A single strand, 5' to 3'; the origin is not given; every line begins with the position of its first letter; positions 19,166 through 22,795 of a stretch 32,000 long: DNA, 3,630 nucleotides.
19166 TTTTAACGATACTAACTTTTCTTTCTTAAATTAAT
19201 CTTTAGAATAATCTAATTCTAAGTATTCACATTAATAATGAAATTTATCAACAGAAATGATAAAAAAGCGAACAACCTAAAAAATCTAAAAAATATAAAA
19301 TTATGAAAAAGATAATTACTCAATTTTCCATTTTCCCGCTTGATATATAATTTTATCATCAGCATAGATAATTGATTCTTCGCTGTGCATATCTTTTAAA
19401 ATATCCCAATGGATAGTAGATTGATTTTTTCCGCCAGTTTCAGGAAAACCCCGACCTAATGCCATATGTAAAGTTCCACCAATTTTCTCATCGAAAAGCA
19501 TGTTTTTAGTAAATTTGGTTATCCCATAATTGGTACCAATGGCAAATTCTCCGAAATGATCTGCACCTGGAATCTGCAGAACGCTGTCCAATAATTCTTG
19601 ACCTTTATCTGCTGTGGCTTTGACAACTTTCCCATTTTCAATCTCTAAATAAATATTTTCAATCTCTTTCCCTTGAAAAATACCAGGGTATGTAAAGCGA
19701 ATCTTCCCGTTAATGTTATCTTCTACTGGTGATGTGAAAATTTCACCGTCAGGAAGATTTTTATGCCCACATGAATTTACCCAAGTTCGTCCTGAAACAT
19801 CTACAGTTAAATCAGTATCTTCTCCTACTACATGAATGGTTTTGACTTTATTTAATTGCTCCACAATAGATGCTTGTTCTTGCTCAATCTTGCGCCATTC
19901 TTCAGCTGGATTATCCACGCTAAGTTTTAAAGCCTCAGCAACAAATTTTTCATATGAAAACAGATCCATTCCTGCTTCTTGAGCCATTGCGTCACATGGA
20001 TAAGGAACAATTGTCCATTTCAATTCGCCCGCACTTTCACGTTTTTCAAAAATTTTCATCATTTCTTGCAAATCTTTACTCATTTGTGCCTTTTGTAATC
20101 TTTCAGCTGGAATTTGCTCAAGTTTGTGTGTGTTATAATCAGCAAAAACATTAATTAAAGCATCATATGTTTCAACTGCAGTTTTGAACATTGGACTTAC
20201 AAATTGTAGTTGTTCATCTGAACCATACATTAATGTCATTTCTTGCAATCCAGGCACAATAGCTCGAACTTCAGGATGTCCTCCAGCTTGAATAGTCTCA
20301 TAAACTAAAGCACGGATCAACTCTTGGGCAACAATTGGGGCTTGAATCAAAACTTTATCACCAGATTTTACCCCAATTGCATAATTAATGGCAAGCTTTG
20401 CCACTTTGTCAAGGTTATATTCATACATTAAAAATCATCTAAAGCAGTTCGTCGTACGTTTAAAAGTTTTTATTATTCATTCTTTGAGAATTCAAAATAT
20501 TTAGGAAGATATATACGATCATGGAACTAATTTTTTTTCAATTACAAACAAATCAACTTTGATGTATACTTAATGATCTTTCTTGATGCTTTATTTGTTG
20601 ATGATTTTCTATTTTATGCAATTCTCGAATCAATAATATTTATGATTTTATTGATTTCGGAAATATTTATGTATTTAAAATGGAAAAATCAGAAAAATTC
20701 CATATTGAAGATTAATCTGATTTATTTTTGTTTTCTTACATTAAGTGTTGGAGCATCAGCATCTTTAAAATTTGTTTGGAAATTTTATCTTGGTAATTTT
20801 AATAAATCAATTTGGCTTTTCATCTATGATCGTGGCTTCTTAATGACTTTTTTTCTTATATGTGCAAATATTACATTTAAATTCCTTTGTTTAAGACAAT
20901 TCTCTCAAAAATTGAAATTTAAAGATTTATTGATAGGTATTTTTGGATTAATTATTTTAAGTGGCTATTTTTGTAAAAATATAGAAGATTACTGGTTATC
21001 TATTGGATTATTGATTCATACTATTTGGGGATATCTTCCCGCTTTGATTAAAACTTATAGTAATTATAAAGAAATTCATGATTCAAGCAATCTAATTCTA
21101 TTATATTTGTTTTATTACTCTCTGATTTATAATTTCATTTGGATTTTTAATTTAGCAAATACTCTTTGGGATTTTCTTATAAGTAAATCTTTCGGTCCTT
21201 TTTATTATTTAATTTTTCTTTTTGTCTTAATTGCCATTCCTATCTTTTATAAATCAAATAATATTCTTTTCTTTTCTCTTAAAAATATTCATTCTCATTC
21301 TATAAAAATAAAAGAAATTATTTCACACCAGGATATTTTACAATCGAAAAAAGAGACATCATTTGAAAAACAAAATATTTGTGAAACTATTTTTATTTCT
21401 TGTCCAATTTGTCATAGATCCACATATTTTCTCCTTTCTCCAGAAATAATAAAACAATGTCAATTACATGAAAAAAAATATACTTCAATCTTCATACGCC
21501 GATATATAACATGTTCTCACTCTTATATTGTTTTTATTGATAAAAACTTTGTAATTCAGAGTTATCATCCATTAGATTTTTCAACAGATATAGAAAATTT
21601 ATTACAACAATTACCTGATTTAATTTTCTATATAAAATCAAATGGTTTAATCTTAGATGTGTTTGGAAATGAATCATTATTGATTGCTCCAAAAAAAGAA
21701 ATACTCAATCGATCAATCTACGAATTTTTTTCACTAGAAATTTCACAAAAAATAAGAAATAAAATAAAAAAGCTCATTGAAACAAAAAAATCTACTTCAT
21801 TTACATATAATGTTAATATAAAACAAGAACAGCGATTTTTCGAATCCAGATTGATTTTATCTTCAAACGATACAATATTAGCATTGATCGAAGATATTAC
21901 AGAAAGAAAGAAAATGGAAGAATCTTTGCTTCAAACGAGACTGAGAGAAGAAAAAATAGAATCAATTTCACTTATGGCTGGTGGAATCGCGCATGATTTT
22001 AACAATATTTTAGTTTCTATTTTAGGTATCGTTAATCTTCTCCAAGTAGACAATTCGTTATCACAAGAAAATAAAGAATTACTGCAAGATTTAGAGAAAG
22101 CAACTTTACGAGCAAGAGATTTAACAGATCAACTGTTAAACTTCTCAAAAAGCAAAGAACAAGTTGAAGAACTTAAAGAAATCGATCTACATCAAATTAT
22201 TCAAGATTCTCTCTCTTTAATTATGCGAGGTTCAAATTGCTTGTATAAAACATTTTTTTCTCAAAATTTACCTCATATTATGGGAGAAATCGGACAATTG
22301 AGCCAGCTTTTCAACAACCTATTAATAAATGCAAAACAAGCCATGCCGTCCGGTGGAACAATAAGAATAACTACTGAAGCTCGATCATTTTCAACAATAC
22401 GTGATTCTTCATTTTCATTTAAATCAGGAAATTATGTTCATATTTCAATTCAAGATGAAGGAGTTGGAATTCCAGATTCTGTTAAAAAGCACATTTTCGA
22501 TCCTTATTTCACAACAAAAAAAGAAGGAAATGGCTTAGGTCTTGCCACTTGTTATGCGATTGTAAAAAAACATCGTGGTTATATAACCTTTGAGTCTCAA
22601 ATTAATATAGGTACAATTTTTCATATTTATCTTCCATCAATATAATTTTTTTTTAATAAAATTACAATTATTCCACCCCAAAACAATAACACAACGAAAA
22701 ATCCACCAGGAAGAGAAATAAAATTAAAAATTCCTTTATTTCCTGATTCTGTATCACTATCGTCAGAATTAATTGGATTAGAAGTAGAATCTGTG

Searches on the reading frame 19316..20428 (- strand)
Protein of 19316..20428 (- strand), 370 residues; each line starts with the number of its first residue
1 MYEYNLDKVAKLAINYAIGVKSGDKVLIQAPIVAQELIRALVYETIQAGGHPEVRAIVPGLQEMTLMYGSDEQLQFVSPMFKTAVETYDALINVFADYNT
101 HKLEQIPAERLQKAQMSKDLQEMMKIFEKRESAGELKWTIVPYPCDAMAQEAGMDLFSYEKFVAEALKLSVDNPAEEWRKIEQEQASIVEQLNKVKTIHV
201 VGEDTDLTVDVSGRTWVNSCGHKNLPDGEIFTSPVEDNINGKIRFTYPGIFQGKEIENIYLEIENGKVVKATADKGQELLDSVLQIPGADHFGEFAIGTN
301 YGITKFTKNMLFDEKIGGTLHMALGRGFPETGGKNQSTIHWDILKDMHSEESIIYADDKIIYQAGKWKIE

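Call 105: search_protein_families(library=pfam, proteins=[window:19316-20428:-], max_evalue=0.00001)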
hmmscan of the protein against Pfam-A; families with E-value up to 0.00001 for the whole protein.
window:19316-20428:- (370 aa): 1 family
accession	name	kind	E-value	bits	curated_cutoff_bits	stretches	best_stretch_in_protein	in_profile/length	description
PF02073.20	Peptidase_M29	-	3.5e-84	283.4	27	1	4-367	3-406/406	Thermophilic metalloprotease (M29)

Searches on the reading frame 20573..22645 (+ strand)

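Call 105: search_protein_families(library=pfam, proteins=[window:20573-22645:+], max_evalue=0.00001)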
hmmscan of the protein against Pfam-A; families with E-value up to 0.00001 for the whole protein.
window:20573-22645:+ (690 aa): 3 families
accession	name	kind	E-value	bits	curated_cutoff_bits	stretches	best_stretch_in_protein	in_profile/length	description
PF02518.31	HATPase_c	-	4.5e-21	75.8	26.4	1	575-688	5-108/111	Histidine kinase-, DNA gyrase B-, and HSP90-like ATPase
PF00512.31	HisKA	-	9.9e-09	35.6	26.9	1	466-529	3-65/66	His Kinase A (phospho-acceptor) domain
PF08448.16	PAS_4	-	2.7e-07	31.2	23.1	1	344-446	1-109/110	PAS fold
